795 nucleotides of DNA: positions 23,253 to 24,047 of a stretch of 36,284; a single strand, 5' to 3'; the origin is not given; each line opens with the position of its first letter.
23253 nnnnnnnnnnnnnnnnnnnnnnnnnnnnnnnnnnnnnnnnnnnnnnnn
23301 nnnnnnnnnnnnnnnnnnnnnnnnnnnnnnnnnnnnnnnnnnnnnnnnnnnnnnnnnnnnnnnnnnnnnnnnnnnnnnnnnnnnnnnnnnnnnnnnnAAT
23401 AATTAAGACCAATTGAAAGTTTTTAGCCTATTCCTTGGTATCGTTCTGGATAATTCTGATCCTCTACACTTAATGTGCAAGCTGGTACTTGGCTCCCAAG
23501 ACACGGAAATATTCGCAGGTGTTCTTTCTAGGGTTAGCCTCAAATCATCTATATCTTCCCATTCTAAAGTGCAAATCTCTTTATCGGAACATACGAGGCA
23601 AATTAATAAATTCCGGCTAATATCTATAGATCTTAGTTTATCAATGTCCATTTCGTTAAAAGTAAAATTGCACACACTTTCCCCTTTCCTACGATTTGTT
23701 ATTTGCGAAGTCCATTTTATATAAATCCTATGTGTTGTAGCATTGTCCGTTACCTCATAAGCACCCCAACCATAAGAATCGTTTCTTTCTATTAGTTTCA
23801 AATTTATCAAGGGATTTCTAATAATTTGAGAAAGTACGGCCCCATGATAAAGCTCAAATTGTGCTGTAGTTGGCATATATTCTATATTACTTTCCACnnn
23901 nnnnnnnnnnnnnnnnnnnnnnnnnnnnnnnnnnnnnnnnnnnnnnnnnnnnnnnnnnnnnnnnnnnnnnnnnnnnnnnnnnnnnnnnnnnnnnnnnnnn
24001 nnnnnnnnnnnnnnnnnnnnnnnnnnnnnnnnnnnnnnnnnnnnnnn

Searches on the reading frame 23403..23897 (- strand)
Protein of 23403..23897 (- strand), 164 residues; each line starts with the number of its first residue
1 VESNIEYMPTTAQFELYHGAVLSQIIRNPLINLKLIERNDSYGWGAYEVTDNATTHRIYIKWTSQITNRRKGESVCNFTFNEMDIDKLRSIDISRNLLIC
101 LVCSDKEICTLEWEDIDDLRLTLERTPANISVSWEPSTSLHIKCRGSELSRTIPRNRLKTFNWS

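Call 7: search_protein_families(library=pfam, proteins=[window:23403-23897:-], max_evalue=0.01)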
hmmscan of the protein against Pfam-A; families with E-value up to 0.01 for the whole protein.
window:23403-23897:- (164 aa): 0 families

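Call 8: search_protein_families(library=padloc, proteins=[window:23403-23897:-], max_evalue=0.01)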
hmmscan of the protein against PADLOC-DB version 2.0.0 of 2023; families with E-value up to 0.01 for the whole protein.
window:23403-23897:- (164 aa): 0 families

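Call 9: search_protein_families(library=ncbifam, proteins=[window:23403-23897:-], max_evalue=0.01)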
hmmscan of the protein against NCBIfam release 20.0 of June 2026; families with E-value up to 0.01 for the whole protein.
window:23403-23897:- (164 aa): 0 families

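Call 96: search_protein_families(library=phrogs, proteins=[window:23403-23897:-], max_evalue=0.001)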
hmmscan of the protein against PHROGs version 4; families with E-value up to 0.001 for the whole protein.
window:23403-23897:- (164 aa): 1 family
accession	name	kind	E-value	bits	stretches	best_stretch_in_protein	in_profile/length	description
phrog_28860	-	unknown function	3.4e-07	31.5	1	15-158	7-140/146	-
